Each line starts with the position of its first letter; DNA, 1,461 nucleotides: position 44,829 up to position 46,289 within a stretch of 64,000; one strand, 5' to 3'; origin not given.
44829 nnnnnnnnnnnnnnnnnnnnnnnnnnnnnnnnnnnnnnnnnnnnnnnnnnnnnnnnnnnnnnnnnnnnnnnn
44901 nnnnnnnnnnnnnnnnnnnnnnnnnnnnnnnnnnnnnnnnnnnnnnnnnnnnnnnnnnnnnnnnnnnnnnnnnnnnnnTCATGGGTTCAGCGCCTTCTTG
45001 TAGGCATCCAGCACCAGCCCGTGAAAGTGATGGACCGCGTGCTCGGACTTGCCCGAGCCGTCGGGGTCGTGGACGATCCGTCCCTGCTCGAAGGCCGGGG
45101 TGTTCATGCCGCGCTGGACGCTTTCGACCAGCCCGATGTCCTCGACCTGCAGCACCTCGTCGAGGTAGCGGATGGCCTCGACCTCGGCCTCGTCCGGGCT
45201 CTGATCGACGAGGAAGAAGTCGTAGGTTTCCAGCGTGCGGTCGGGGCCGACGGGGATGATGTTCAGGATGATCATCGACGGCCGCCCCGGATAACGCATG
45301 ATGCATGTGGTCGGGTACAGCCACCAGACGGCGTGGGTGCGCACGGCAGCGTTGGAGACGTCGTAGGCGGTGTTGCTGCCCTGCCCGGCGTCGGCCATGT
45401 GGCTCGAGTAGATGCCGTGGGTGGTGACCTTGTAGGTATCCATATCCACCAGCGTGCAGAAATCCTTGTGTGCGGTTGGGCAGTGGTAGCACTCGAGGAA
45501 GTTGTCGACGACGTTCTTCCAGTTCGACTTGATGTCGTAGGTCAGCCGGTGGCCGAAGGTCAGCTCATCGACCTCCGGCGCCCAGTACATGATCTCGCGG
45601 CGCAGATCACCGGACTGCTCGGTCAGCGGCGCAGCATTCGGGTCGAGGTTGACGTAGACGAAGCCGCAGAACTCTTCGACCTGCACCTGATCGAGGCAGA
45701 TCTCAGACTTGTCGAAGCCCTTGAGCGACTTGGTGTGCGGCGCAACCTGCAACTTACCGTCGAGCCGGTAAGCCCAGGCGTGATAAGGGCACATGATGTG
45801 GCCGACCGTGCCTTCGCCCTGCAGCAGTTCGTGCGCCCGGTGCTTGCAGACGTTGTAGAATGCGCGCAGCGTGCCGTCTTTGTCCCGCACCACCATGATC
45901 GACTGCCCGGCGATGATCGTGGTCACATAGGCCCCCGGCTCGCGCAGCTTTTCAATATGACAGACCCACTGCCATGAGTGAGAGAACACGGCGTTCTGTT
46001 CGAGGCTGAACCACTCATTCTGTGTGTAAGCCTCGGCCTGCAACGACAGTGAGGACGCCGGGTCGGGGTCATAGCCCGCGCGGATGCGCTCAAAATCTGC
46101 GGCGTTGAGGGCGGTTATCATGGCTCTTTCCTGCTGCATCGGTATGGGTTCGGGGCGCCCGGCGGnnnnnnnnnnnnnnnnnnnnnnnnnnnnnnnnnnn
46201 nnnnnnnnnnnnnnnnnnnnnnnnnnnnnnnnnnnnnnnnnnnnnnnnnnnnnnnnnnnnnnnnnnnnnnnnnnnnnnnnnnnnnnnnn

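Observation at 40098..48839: Eight-gene operon combining choline sulfatase, a lone Rieske oxygenase, BKACE and a carnitine-dehydrogenase-like enzyme under a CdhR/GbdR-type regulator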

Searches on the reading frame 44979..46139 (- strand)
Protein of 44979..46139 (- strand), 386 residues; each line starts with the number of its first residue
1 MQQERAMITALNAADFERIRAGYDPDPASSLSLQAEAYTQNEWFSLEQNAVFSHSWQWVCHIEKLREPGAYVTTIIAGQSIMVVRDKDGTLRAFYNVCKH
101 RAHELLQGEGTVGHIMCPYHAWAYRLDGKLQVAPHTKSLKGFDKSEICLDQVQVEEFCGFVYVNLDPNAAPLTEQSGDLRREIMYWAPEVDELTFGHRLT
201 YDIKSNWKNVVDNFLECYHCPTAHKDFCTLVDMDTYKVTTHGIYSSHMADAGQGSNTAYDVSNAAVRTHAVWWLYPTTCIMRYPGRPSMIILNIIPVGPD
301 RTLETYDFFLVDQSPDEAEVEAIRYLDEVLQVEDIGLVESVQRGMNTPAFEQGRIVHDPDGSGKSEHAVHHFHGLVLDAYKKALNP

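Call 5: search_protein_families(library=pfam, proteins=[window:44979-46139:-])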
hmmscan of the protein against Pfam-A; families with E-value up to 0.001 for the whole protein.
window:44979-46139:- (386 aa): 2 families
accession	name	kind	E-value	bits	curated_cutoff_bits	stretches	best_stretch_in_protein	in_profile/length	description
PF00848.25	Ring_hydroxyl_A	-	5.3e-29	102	24.9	1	191-380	2-206/208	Ring hydroxylating alpha subunit (catalytic domain)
PF00355.32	Rieske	-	1.3e-21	76.8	20.3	1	55-142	1-87/88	Rieske [2Fe-2S] domain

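Call 6: search_protein_families(library=ncbifam, proteins=[window:44979-46139:-])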
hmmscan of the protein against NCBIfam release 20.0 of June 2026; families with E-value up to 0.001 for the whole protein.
window:44979-46139:- (386 aa): 8 families
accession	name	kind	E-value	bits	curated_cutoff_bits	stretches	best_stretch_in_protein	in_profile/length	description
NF058607.1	GlBtMonoOxGbcA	equivalog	9.1e-44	149.5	670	1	29-234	29-233/420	glycine betaine monooxygenase oxygenase subunit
TIGR03228.1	anthran_1_2_A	equivalog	5.9e-31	107.6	671.9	1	35-235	18-224/438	anthranilate 1,2-dioxygenase large subunit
NF042946.1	3PPDioc_HcaE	equivalog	1.1e-27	97.2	830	1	34-228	17-218/450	3-phenylpropionate/cinnamic acid dioxygenase subunit alpha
TIGR03229.1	benzo_1_2_benA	equivalog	4.2e-24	85.2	780.95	1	31-251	14-242/433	benzoate 1,2-dioxygenase large subunit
NF041684.1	ant_diox_AndAc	equivalog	3.2e-19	68.8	750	1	36-259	26-263/418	anthranilate 1,2-dioxygenase large subunit AndAc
NF052579.1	BetMthstMoxSdmAMthl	equivalog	2e-08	33.6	600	1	56-163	17-124/351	4beta-methylsterol monooxygenase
TIGR02378.1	nirD_assim_sml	equivalog_domain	2e-05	24.7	74.65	1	55-144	1-94/105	nitrite reductase small subunit NirD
NF041683.1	ant_diox_AndAb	equivalog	4.7e-05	23.5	150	1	56-154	2-98/100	anthranilate 1,2-dioxygenase ferredoxin subunit AndAb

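Call 13: find_homologous_proteins(query=window:44979-46139:-, max_evalue=1e-20)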
Query window:44979-46139:- (386 aa): 5363 proteins with E <= 1e-20 among 8000 candidates; the best 120 are listed.
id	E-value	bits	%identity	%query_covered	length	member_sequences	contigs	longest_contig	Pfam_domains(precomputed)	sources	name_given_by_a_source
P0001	4.6e-266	900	100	98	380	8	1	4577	PF00355.33,PF00848.26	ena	-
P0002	7.4e-266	899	100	98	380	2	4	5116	PF00355.33,PF00848.26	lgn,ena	-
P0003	3.1e-265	897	99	98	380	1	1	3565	PF00355.33,PF00848.26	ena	-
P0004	8.6e-263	889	98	98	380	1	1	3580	PF00355.33,PF00848.26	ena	-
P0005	8.8e-263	889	98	98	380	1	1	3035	PF00355.33,PF00848.26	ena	-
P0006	4.2e-262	887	98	98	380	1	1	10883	PF00355.33,PF00848.26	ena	-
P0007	5.9e-262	886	97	98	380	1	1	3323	PF00355.33,PF00848.26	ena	-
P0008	1.5e-261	885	97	98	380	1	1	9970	PF00355.33,PF00848.26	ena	-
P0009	1.5e-261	885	97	98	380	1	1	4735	PF00355.33,PF00848.26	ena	-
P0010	3.2e-261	884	97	98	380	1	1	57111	PF00355.33,PF00848.26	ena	-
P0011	5.2e-261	883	97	98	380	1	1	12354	PF00355.33,PF00848.26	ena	-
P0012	5.5e-261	883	97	98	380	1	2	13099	PF00355.33,PF00848.26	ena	-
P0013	5.8e-261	883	97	98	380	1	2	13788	PF00355.33,PF00848.26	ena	-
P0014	1.7e-260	882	97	98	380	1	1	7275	PF00355.33,PF00848.26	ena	-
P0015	5.0e-260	880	97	98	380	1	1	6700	PF00355.33,PF00848.26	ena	-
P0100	6.4e-204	695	75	98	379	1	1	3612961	PF00355.33,PF00848.26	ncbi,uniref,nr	ncbi:aromatic ring-hydroxylating oxygenase subunit alpha [Roseovarius rhodophyticola]|uniref:Ring-hy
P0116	3.2e-203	693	78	95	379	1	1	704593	PF00355.33,PF00848.26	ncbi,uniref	ncbi:SRPBCC family protein [Anderseniella sp. Alg231-50]|uniref:SRPBCC family protein n=1 Tax=Anders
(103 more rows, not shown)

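Call 14: search_solved_structures(query=window:44979-46139:-, max_evalue=1e-10)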
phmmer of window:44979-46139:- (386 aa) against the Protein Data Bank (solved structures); distinct sequences matched with E-value up to 1e-10: 29.
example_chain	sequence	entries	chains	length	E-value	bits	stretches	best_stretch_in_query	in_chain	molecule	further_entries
6y8j_A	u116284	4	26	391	2.4e-73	250.6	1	25-378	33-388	Carnitine monooxygenase oxygenase subunit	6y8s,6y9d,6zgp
6y9c_A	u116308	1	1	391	4.1e-72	246.6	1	25-378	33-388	Carnitine monooxygenase oxygenase subunit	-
4qup_A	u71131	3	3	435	6.2e-31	111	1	29-235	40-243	Monoxygenase; demethylase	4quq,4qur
3vca_A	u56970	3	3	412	6.6e-31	110.9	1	29-234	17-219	Ring-hydroxylating dioxygenase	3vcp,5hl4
9jp5_A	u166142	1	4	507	9.2e-31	110.4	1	34-229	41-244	Phthalate 3,4-dioxygenase alpha subunit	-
3n0q_A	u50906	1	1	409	5e-30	108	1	33-232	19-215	Putative aromatic-ring hydroxylating dioxygenase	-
4hjl_A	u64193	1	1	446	2.4e-26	95.9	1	32-225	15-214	Naphthalene 1,2-dioxygenase subunit alpha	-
2hmj_A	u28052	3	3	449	2.4e-26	95.9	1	32-225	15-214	Naphthalene 1,2-dioxygenase alpha subunit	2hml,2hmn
1eg9_A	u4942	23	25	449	2.4e-26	95.9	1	32-225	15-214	PROTEIN (NAPHTHALENE 1,2-DIOXYGENASE ALPHA SUBUNIT) | NAPHTHALENE 1,2-DIOXYGENASE | NAPHTHALENE 1,2-DIOXYGENASE ALPHA SUBUNIT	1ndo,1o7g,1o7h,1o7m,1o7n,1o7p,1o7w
5xbp_A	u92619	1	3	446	2.7e-26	95.7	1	39-226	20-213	3NT oxygenase alpha subunit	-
2bmo_A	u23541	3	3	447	4e-25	91.8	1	38-224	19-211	OXYGENASE-ALPHA NBDO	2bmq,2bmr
2b1x_A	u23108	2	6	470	7.4e-25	91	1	34-230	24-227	naphthalene dioxygenase large subunit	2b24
9o71_A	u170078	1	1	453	8.8e-25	90.7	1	34-226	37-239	Phenylpropionate dioxygenase-like ring-hydroxylating dioxygenase large terminal subunit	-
7yls_B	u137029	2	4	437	4.1e-24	88.5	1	34-226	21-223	Rieske (2Fe-2S) domain protein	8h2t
2ckf_A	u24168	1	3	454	1.1e-23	87.1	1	35-224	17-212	RING-HYDROXYLATING DIOXYGENASE ALPHA SUBUNIT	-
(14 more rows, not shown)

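Call 17: find_encoding_contigs(protein=P0100, flank=10000, max_places=3)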
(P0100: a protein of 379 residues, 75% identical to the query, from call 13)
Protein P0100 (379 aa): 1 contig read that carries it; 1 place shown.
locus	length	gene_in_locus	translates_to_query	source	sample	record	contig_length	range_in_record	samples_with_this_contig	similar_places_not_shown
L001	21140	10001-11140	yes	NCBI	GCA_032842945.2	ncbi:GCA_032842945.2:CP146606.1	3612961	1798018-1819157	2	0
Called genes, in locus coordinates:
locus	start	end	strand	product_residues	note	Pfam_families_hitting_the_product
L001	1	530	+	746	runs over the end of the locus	PF00989:PAS (faint), PF12860:PAS_7, PF13188:PAS_8 (faint), PF13426:PAS_9 (faint), PF00512:HisKA, PF02518:HATPase_c, PF00072:Response_reg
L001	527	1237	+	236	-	PF00072:Response_reg, PF00486:Trans_reg_C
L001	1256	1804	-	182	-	PF00892:EamA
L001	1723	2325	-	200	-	PF00892:EamA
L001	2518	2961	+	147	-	PF01641:SelR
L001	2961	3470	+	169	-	PF01625:PMSR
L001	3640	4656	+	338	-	PF03480:DctP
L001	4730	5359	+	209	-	PF04290:DctQ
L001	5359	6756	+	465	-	PF06808:DctM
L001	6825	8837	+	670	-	PF02129:Peptidase_S15, PF00326:Peptidase_S9 (weak), PF00561:Abhydrolase_1, PF12146:Hydrolase_4 (weak), PF08530:PepX_C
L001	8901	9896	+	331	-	PF01965:DJ-1_PfpI, PF00165:HTH_AraC (faint), PF12833:HTH_18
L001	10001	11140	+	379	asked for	PF00355:Rieske, PF00848:Ring_hydroxyl_A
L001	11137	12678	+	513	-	PF00884:Sulfatase, PF01663:Phosphodiest (weak), PF16347:SGSH_C, PF12411:Choline_sulf_C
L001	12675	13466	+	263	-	PF00106:adh_short, PF01370:Epimerase, PF08659:KR, PF13561:adh_short_C2, PF23441:SDR (weak)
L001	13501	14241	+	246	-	PF00106:adh_short, PF08659:KR, PF13561:adh_short_C2, PF23441:SDR (weak)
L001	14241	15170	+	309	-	PF02737:3HCDH_N, PF00725:3HCDH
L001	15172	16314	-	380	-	PF03435:Sacchrp_dh_NADP, PF16653:Sacchrp_dh_C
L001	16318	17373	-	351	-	PF05222:AlaDh_PNT_N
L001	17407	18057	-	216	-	PF00300:His_Phos_1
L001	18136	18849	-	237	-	PF00072:Response_reg, PF00486:Trans_reg_C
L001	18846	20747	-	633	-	PF08448:PAS_4 (faint), PF12860:PAS_7, PF02518:HATPase_c, PF00072:Response_reg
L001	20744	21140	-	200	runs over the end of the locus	PF01323:DSBA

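Call 18: find_encoding_contigs(protein=P0116, flank=10000, max_places=3)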
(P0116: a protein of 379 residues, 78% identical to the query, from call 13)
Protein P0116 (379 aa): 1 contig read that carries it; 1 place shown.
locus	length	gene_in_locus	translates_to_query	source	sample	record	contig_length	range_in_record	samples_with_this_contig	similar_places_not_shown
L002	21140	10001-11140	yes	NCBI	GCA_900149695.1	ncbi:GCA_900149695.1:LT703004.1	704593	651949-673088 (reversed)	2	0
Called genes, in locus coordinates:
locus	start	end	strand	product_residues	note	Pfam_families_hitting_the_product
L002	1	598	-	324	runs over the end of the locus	-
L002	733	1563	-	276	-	PF01209:Ubie_methyltran, PF02353:CMAS, PF13489:Methyltransf_23 (weak), PF08241:Methyltransf_11, PF08242:Methyltransf_12, PF13649:Methyltransf_25, PF13847:Methyltransf_31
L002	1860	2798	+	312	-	-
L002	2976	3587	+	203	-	PF01810:LysE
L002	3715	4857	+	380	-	PF00743:FMO-like, PF01266:DAO, PF01494:FAD_binding_3 (weak), PF07992:Pyr_redox_2, PF13738:Pyr_redox_3, PF01593:Amino_oxidase (weak), PF13450:NAD_binding_8, PF13434:Lys_Orn_oxgnase, +6 more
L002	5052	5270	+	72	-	-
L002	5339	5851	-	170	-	PF13474:SnoaL_3, PF14534:DUF4440, PF12680:SnoaL_2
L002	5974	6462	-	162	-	-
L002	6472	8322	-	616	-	PF00920:ILVD_EDD_N, PF24877:ILV_EDD_C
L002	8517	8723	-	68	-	-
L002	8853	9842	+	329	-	PF01965:DJ-1_PfpI, PF00165:HTH_AraC (faint), PF12833:HTH_18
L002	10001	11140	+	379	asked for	PF00355:Rieske, PF00848:Ring_hydroxyl_A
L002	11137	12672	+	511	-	PF00884:Sulfatase, PF16347:SGSH_C, PF12411:Choline_sulf_C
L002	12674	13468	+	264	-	PF00106:adh_short, PF01073:3Beta_HSD (weak), PF01370:Epimerase, PF08659:KR, PF13561:adh_short_C2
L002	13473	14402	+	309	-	PF05853:BKACE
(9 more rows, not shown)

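Call 24: find_related_loci(query=A1, collection=genome_contigs, flank=10000)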
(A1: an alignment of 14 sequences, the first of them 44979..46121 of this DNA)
Query A1 (380 aa) in genome_contigs; peptide patterns used: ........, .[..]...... (x = any residue, [..] = any of these).
600 stretches matched a pattern (row limit reached: there are more); 599 encode a relative of the query (tblastn E <= 1e-3); the best 80 are kept; 80 distinct loci.
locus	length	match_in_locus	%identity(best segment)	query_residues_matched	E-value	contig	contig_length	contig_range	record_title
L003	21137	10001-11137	88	1-379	0e+0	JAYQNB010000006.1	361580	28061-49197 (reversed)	MAG: Alphaproteobacteria bacterium isolate SD4486_NP_metabat_bins_2.tsv.118 contig_4665_pilon, whole genome shotgun sequ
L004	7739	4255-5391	87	1-379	0e+0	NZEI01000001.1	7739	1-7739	MAG: Gammaproteobacteria bacterium isolate ARS1012 129, whole genome shotgun sequence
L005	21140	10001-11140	76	1-380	0e+0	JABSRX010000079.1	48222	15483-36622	MAG: Rhizobiaceae bacterium isolate DT_97 DT-Rhizobiaceae-1_scaffold_81, whole genome shotgun sequence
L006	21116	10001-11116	78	6-377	0e+0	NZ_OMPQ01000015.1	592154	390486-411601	Pseudophaeobacter sp. EL27 isolate Pseudopaeobacter sp. strain EL27, whole genome shotgun sequence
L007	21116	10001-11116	75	6-377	0e+0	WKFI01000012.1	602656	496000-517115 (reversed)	MAG: Rhodobacteraceae bacterium isolate MAG3 k99_152108, whole genome shotgun sequence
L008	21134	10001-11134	76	1-378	0e+0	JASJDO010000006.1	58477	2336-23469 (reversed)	MAG: Rhizobiaceae bacterium isolate MO_188.B5 MO_188.c_465, whole genome shotgun sequence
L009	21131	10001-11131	75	1-377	0e+0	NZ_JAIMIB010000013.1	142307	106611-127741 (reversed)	Roseovarius aestuarii strain KCTC 22174 R_aestuarii_Scaf13_length_142307_cov_151.552, whole genome shotgun sequence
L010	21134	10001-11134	75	1-378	0e+0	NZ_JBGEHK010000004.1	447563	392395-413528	Roseovarius conchicola strain 2305UL8-3 contig4, whole genome shotgun sequence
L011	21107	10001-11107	77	9-377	0e+0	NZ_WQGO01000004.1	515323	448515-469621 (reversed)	Ruegeria lacuscaerulensis strain HKCCC1264 NODE_4, whole genome shotgun sequence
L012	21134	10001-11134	75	1-378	0e+0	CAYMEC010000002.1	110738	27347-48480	MAG TPA_asm: uncultured Roseovarius sp. isolate SRP135972_co2_199 genome assembly, contig: NODE_17_length_110738_cov_15.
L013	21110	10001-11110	76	8-377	0e+0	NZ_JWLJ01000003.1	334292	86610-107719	Ruegeria sp. ANG-R contig_3, whole genome shotgun sequence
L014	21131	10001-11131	74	1-377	0e+0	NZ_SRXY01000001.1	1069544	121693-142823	Pacificoceanicola onchidii strain XY-301 Scaffold1, whole genome shotgun sequence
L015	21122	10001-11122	74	1-374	0e+0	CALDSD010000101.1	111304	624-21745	MAG TPA_asm: uncultured Neomegalonema sp. isolate SRR3401483_bin.43_CONCOCT_v1.1_MAG genome assembly, contig: ERZ1740059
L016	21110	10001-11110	75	8-377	0e+0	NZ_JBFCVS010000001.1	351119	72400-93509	Leisingera sp. JC11 NODE_1_length_465079_cov_21.818136, whole genome shotgun sequence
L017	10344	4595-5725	74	1-377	0e+0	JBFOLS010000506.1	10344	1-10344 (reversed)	MAG: Leisingera sp. isolate E08Bin-4-1 c_000000000506, whole genome shotgun sequence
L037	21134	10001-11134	69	1-378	0e+0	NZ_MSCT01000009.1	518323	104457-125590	Pseudomonas chlororaphis strain PCL1601 cnt9, whole genome shotgun sequence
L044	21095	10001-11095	69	13-377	9e-177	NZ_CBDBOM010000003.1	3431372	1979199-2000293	MAG: Candidatus Poriferisocius sp. isolate 6cc4a3fc-7d21-471c-8f5b-206ccb7f2e02 contig_3, whole genome shotgun sequence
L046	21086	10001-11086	68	13-374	4e-176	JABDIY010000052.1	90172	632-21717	MAG: Acidimicrobiales bacterium isolate SS_bin_9 k127_3966145, whole genome shotgun sequence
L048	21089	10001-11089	68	13-375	2e-175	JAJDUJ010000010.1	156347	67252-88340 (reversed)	MAG: Acidimicrobiia bacterium isolate jk18x1bzbins.74 k141_1165548, whole genome shotgun sequence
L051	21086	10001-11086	68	13-374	3e-174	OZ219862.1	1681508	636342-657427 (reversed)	MAG: Paracoccaceae bacterium isolate 0073d840-25a2-418c-ad1d-e09f371a57be genome assembly, chromosome: 1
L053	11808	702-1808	67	10-378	2e-173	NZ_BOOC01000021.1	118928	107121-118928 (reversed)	Microbispora corallina strain NBRC 16416 sequence021, whole genome shotgun sequence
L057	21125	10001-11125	64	2-376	1e-171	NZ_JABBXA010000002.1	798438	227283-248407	Microbispora sp. H13382 NODE_2, whole genome shotgun sequence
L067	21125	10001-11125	63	2-376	6e-170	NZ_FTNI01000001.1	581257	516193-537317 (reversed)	Microbispora rosea strain ATCC 12950, whole genome shotgun sequence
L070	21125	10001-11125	63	2-376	2e-169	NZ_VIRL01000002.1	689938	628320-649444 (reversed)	Microbispora bryophytorum strain DSM 46710 NODE_2_length_689938_cov_53.271, whole genome shotgun sequence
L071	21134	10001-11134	74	2-379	0e+0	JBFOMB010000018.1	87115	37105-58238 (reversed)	MAG: Paracoccaceae bacterium isolate E16Bin-6-3 c_000000000018, whole genome shotgun sequence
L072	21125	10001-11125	63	2-376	3e-168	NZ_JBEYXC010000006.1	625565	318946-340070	Streptomyces sp. NPDC046909 NPDC046909_58_D2.ctg-0006, whole genome shotgun sequence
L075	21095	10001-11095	64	13-377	2e-166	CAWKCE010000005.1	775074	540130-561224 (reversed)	MAG: uncultured Actinomycetota bacterium isolate MFD09779.bin.1.86 genome assembly, contig: contig_34787, whole genome s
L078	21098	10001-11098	65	14-379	7e-165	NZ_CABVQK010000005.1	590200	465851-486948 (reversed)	Burkholderia lata isolate R-18110, whole genome shotgun sequence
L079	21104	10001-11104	62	9-376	6e-164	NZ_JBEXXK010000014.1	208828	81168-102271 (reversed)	Streptomyces sp. NPDC005811 NPDC005811_7_C1.ctg-0014, whole genome shotgun sequence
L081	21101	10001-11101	64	9-376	1e-163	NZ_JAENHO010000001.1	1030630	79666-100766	Paractinoplanes lichenicola strain LDG1-01 NODE_1_length_1030630_cov_26.018172, whole genome shotgun sequence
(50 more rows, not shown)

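Call 29: search_protein_families(library=pfam, proteins=[L078:13688-14668:+, L078:15850-17310:+, L078:16000-17403:-, L078:8701-9732:-, L078:8791-9672:+, L037:15981-17009:+, L037:17039-17500:+, L037:17424-18422:-, L037:7516-8529:-, L037:6800-7519:-], max_evalue=0.00001)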
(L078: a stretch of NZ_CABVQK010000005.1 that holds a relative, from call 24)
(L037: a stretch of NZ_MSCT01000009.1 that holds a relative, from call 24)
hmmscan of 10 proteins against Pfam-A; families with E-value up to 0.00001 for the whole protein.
L078:13688-14668:+ (326 aa): 2 families
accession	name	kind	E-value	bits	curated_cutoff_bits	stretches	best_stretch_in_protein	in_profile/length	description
PF00111.32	Fer2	-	3.8e-12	46.4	21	1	244-316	2-75/77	2Fe-2S iron-sulfur cluster binding domain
PF00175.26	NAD_binding_1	-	1.2e-06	29.6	22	0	119-161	1-46/109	Oxidoreductase NAD-binding domain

L078:15850-17310:+ (486 aa): 2 families
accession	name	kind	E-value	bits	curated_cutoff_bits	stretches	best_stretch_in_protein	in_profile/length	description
PF03466.25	LysR_substrate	-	1e-37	130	28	1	281-483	5-207/209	LysR substrate binding domain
PF00126.33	HTH_1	-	1.3e-20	73.6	26.6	1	198-255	3-60/60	Bacterial regulatory helix-turn-helix protein, lysR family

L078:16000-17403:- (467 aa): 0 families

L078:8701-9732:- (343 aa): 1 family
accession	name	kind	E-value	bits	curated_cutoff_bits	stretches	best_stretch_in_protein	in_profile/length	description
PF04069.17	OpuAC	-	2.5e-47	162.1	21.2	1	60-313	2-257/257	Substrate binding domain of ABC-type glycine betaine transport system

L078:8791-9672:+ (293 aa): 0 families

L037:15981-17009:+ (342 aa): 1 family
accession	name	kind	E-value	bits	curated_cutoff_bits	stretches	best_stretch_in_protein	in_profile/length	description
PF00111.32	Fer2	-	3.7e-12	46.4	21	1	261-333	3-76/77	2Fe-2S iron-sulfur cluster binding domain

L037:17039-17500:+ (153 aa): 2 families
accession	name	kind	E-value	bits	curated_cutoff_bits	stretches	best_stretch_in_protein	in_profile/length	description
PF13279.12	4HBT_2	-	2.4e-26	93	25.5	1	11-128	4-121/122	Thioesterase-like superfamily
PF03061.28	4HBT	-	6.9e-07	29.9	20.6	1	38-97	15-75/79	Thioesterase superfamily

L037:17424-18422:- (332 aa): 0 families

L037:7516-8529:- (337 aa): 1 family
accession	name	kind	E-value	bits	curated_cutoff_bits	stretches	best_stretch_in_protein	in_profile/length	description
PF01965.30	DJ-1_PfpI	-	2.3e-08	34.5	26.6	1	123-248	13-115/165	DJ-1/PfpI family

L037:6800-7519:- (239 aa): 3 families
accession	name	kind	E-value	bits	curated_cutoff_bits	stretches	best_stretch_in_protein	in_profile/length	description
PF00196.25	GerE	-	2.8e-17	62.5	23.5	1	176-231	2-57/57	Bacterial regulatory proteins, luxR family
PF03472.21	Autoind_bind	-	2.3e-10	40.6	23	1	23-158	3-145/149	Autoinducer binding domain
PF08281.18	Sigma70_r4_2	-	1e-09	38.3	25.7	1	172-219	6-54/54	Sigma-70, region 4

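Call 32: search_solved_structures(query=window:44979-46121:-, max_evalue=1e-40, show_alignments=1)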
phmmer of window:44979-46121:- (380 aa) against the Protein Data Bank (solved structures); distinct sequences matched with E-value up to 1e-40: 2.
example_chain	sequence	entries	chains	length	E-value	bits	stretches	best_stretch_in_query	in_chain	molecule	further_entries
6y8j_A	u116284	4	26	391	2.6e-73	250.5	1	19-372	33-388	Carnitine monooxygenase oxygenase subunit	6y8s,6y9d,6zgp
6y9c_A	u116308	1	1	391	4.5e-72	246.4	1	19-372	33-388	Carnitine monooxygenase oxygenase subunit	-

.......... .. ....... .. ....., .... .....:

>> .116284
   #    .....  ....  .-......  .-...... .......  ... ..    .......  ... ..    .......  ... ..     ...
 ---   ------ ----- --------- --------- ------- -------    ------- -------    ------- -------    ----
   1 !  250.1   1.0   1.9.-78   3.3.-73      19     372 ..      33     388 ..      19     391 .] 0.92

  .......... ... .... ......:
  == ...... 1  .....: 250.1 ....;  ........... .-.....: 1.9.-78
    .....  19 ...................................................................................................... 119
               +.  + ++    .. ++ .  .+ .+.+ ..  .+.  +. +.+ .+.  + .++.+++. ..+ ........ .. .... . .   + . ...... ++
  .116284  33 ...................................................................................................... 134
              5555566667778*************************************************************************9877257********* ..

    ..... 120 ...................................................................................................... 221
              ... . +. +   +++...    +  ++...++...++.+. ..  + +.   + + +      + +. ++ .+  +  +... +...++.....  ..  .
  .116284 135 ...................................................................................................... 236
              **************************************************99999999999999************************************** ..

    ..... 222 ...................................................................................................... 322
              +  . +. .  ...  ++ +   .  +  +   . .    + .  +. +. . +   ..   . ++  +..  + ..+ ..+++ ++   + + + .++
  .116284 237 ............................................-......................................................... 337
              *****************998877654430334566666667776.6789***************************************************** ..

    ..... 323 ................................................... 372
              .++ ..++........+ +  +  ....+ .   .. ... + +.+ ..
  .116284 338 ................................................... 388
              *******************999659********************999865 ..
